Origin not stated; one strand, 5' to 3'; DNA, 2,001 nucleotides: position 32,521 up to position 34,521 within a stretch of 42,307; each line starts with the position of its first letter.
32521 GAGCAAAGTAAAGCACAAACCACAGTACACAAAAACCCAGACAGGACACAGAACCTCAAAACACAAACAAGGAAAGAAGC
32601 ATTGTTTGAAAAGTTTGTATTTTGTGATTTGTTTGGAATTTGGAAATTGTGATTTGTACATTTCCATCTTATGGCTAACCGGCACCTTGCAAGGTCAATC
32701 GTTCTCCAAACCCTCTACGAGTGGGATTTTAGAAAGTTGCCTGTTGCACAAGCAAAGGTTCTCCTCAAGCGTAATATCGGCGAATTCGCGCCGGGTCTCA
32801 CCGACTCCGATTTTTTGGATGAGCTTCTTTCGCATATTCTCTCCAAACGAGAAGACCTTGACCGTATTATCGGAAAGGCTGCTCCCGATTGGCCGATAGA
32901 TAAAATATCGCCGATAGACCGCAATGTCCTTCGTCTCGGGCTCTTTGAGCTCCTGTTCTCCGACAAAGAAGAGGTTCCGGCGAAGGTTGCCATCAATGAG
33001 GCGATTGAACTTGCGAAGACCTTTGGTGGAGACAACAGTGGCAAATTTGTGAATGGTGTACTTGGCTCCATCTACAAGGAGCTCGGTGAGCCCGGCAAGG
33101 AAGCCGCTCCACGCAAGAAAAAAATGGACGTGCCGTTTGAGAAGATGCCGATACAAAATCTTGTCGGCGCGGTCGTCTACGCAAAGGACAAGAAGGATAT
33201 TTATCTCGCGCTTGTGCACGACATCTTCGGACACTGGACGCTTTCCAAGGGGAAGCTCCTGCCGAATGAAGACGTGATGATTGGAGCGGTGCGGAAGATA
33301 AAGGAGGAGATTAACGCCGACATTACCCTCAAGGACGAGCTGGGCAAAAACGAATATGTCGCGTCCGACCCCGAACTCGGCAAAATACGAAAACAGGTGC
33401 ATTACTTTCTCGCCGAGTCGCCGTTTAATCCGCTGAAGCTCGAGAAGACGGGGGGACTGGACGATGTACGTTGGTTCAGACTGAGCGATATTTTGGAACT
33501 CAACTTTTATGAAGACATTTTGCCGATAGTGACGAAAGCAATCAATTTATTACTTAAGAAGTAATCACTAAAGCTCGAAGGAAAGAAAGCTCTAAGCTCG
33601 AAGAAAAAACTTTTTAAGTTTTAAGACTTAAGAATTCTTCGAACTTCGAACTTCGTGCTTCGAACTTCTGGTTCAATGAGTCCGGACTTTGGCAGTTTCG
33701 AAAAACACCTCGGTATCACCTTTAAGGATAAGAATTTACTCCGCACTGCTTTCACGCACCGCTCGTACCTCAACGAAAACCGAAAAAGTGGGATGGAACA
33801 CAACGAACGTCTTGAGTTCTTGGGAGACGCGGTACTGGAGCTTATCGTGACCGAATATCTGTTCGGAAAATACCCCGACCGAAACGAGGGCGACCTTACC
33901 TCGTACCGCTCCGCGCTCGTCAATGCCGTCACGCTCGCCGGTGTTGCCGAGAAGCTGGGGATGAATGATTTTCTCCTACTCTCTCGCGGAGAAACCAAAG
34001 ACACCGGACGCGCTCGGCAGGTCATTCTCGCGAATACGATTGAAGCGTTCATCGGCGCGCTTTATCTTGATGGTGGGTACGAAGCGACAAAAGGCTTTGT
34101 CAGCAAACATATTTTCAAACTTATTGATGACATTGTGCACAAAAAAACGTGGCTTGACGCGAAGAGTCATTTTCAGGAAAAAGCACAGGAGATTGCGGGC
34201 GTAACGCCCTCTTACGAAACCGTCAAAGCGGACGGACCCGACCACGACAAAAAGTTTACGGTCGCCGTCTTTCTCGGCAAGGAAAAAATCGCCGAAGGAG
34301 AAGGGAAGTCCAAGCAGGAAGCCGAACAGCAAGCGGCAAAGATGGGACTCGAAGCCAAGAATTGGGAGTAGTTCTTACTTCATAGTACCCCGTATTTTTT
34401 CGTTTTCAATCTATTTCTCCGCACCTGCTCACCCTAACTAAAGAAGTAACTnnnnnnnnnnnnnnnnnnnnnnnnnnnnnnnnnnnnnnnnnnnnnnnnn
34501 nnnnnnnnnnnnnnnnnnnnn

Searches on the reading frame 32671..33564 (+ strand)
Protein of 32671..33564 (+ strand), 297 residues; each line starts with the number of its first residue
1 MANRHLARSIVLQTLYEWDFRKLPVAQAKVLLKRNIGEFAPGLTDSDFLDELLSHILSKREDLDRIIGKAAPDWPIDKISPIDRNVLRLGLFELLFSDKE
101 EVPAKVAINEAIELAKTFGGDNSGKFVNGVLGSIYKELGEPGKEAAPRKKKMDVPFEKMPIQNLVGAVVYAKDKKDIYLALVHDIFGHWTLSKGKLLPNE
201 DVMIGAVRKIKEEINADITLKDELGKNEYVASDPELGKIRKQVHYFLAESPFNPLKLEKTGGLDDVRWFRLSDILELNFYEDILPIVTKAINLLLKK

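Call 35: search_protein_families(library=pfam, proteins=[window:32671-33564:+], max_evalue=0.001)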
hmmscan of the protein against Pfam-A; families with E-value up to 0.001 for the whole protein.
window:32671-33564:+ (297 aa): 3 families
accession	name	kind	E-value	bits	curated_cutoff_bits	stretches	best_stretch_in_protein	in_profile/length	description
PF01029.23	NusB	-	4e-33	115.1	23.1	1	7-136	3-133/133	NusB family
PF00293.34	NUDIX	-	7.4e-11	42.6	21.1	1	165-282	6-126/134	NUDIX domain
PF10879.14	DUF2674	-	0.00088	19.3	27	0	169-217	10-55/61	Protein of unknown function (DUF2674)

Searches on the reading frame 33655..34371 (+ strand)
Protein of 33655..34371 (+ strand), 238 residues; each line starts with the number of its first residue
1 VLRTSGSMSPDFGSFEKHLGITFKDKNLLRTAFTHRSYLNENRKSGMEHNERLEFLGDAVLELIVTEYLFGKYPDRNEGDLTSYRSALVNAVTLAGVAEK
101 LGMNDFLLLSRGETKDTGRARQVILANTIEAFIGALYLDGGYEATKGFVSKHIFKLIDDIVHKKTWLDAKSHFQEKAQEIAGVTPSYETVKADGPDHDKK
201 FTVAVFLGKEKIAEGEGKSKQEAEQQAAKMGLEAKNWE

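Call 35: search_protein_families(library=pfam, proteins=[window:33655-34371:+], max_evalue=0.001)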
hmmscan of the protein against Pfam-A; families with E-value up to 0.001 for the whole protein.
window:33655-34371:+ (238 aa): 5 families
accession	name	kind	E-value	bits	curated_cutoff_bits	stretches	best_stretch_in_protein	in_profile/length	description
PF14622.11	Ribonucleas_3_3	-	6.2e-38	130.3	35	1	25-155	1-126/128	Ribonuclease-III-like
PF00636.31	Ribonuclease_3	-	1.8e-27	96.5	27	1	51-141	1-102/102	Ribonuclease III domain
PF00035.32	dsrm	-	1.6e-16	61.1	23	1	169-233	1-64/66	Double-stranded RNA binding motif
PF22935.1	RM44_endonuclase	-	7e-12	46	27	1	14-136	8-139/139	Large ribosomal subunit protein mL44, endonuclease domain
PF24995.1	DSRM_2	-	0.00018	22.3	27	1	176-232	29-74/79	dsRNA binding domain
